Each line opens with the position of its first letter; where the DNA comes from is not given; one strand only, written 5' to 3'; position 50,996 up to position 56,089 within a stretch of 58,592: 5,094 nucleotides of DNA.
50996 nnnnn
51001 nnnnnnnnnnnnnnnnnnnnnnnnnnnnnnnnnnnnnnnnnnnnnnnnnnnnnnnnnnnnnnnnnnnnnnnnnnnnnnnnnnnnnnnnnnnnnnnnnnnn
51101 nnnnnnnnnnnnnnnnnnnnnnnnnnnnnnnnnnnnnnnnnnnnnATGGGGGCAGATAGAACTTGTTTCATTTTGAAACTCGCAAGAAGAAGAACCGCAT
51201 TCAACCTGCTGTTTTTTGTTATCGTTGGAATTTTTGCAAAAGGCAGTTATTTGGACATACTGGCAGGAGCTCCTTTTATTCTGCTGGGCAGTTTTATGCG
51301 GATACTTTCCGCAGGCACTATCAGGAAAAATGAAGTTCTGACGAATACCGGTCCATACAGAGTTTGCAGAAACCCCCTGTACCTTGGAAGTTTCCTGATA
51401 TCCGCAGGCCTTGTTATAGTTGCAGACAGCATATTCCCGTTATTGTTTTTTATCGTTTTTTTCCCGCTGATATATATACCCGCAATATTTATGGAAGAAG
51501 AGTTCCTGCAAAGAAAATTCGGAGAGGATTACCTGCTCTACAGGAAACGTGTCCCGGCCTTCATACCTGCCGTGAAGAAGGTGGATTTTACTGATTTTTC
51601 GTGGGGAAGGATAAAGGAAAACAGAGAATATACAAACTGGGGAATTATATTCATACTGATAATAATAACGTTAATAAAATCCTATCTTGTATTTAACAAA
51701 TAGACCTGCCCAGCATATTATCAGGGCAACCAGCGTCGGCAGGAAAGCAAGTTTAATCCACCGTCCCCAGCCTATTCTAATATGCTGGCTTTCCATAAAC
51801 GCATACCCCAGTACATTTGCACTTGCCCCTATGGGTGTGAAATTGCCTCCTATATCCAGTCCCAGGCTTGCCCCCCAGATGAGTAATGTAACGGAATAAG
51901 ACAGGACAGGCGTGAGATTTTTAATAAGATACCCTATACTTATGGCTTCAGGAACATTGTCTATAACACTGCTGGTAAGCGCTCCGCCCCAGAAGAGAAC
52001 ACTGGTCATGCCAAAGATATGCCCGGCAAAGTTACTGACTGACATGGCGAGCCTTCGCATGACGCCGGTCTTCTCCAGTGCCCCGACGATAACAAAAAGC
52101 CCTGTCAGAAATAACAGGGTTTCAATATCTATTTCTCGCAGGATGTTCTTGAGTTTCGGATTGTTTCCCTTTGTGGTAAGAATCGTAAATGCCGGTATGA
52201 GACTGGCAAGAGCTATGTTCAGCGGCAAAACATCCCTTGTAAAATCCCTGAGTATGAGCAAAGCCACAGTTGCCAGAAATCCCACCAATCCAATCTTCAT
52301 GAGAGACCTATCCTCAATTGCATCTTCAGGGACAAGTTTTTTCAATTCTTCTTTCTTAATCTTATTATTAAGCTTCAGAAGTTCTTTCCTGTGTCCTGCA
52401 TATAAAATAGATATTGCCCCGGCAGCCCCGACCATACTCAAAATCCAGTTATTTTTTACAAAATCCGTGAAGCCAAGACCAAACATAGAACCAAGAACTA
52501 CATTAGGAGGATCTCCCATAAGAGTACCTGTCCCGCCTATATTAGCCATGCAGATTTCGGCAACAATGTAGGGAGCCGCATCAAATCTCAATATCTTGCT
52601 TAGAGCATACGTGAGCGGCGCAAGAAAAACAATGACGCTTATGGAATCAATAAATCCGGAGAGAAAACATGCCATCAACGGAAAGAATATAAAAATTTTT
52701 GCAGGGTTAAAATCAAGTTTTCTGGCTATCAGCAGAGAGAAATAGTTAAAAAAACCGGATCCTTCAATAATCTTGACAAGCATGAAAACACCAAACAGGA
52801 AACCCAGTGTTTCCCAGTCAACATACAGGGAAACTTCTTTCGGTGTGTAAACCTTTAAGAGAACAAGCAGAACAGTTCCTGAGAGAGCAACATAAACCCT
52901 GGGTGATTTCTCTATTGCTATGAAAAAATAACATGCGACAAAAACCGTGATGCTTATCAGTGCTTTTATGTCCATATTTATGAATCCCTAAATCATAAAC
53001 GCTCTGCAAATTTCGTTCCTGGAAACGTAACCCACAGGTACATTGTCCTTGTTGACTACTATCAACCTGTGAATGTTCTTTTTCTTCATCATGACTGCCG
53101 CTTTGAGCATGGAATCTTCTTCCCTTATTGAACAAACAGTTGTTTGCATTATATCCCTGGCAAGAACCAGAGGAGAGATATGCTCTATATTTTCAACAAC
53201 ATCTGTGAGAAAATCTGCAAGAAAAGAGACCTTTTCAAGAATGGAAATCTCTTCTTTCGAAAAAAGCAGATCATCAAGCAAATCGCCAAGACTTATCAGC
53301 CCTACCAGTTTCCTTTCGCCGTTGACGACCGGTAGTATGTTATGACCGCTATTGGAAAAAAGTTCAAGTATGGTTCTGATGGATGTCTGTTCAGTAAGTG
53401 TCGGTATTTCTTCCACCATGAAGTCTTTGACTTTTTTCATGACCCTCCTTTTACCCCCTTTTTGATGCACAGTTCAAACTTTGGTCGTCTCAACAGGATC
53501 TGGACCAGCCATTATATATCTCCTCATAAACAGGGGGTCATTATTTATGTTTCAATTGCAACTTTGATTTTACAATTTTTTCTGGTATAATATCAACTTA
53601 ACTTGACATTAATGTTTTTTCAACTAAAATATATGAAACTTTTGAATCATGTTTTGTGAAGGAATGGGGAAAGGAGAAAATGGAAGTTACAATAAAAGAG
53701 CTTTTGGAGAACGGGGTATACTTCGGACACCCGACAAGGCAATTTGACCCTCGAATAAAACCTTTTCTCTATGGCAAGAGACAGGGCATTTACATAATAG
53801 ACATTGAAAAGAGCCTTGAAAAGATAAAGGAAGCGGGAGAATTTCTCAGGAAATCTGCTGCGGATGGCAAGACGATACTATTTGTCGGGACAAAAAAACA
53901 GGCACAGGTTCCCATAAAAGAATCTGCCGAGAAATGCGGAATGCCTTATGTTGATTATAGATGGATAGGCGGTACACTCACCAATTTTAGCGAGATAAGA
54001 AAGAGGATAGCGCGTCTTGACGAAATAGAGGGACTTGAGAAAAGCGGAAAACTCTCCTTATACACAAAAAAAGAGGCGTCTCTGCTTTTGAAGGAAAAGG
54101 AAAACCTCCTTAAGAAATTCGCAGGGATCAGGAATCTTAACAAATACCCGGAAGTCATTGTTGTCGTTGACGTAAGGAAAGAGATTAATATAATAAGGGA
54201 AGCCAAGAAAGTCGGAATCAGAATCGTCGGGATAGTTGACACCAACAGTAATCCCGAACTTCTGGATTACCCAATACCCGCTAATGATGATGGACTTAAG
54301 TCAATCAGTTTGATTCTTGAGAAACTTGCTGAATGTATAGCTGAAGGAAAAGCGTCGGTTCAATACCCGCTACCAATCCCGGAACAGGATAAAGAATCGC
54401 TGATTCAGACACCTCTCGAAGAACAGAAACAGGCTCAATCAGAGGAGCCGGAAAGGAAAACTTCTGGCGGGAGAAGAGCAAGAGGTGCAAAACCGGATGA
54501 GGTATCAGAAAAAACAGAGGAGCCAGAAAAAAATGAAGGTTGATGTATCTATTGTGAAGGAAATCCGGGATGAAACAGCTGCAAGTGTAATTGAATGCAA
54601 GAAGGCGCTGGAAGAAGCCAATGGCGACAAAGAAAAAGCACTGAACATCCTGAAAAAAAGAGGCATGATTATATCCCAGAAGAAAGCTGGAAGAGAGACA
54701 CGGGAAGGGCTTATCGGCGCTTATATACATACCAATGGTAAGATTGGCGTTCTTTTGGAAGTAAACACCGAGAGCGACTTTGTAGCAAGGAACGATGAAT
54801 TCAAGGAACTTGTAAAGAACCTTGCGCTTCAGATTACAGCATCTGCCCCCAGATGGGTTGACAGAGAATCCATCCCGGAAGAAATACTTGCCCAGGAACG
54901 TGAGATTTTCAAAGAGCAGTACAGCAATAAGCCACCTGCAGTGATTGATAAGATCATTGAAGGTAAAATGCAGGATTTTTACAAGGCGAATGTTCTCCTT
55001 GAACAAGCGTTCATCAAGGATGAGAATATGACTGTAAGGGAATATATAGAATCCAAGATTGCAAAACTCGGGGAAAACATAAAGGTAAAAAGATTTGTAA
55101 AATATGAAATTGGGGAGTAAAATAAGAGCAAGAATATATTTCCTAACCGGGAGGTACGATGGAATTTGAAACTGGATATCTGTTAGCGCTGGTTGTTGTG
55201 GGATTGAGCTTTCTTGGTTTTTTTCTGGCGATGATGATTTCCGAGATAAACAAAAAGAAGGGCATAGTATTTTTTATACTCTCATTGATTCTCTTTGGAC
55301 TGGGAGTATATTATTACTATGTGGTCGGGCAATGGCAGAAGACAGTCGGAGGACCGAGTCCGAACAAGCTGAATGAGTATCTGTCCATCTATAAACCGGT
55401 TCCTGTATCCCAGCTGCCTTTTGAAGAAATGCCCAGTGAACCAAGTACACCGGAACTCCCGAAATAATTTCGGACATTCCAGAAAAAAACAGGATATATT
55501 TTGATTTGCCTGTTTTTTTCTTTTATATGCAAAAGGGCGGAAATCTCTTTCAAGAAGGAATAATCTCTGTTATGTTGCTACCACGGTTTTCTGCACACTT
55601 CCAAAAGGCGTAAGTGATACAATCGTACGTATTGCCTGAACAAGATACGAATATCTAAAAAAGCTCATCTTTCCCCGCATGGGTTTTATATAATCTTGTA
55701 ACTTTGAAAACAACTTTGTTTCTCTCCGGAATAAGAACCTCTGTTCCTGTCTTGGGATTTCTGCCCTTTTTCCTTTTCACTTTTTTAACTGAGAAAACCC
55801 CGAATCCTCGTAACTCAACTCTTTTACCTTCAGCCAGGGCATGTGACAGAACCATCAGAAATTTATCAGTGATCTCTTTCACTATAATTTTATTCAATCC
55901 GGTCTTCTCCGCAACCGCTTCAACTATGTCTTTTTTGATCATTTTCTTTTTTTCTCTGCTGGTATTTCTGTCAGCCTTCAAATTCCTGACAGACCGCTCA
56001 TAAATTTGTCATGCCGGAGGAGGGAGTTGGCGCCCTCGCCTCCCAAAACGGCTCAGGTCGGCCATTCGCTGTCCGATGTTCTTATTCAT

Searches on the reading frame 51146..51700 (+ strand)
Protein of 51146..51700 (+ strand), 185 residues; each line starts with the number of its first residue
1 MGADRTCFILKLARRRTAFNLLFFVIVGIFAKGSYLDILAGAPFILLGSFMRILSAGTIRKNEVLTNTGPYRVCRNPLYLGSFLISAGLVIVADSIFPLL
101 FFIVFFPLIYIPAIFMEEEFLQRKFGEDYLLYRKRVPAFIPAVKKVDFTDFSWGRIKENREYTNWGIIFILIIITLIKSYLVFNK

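Call 111: search_protein_families(library=pfam, proteins=[window:51146-51700:+], max_evalue=0.001)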
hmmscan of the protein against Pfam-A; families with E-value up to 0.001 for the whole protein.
window:51146-51700:+ (185 aa): 2 families
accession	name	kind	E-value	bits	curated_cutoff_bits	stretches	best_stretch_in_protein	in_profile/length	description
PF04191.18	PEMT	-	2.3e-12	47.7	25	1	53-127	30-104/105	Phospholipid methyltransferase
PF01222.22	ERG4_ERG24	-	7.2e-06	25.5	27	1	63-141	349-429/432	Ergosterol biosynthesis ERG4/ERG24 family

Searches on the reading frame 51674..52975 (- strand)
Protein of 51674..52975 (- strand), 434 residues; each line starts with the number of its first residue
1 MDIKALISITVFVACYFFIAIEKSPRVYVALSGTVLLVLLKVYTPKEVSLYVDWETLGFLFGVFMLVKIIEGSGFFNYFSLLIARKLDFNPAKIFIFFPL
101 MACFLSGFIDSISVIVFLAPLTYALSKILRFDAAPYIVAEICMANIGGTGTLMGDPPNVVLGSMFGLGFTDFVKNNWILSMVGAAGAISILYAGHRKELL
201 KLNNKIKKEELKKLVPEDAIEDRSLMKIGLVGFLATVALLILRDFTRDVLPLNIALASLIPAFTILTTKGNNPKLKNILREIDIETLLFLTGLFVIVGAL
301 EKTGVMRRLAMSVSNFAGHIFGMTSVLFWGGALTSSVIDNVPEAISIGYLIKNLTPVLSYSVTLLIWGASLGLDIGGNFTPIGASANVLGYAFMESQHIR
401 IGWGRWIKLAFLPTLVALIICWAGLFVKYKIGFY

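Call 70: search_protein_families(library=pfam, proteins=[window:51674-52975:-], max_evalue=0.00001)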
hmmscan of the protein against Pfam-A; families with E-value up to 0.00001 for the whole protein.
window:51674-52975:- (434 aa): 3 families
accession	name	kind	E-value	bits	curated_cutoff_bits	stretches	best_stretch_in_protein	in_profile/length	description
PF03600.22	CitMHS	-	2.9e-58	198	31.9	1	16-370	1-334/336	Citrate transporter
PF02040.21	ArsB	-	7.2e-19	68.9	22.2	1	33-427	29-421/423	Arsenical pump membrane protein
PF00939.25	Na_sulph_symp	-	3.9e-10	39.8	27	0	234-429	38-241/472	Sodium:sulfate symporter transmembrane region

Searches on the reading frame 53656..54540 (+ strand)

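Call 70: search_protein_families(library=pfam, proteins=[window:53656-54540:+], max_evalue=0.00001)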
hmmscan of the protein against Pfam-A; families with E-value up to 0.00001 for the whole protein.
window:53656-54540:+ (295 aa): 1 family
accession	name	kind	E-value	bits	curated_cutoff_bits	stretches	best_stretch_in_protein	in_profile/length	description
PF00318.25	Ribosomal_S2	-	7.1e-81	271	26.1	1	16-231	1-216/216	Ribosomal protein S2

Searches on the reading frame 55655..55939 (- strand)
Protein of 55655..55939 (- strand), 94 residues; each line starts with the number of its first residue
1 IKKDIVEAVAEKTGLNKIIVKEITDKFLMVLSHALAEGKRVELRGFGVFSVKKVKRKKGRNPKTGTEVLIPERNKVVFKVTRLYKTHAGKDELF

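Call 70: search_protein_families(library=pfam, proteins=[window:55655-55939:-], max_evalue=0.00001)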
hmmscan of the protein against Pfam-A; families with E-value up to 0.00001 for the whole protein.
window:55655-55939:- (94 aa): 2 families
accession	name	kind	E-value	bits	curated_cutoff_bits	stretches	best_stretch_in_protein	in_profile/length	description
PF00216.26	Bac_DNA_binding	-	3.3e-26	91.8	22.4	1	2-85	3-86/90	Bacterial DNA-binding protein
PF18291.6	HU-HIG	-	1.9e-08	34.8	26.2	1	3-88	35-118/125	HU domain fused to wHTH, Ig, or Glycine-rich motif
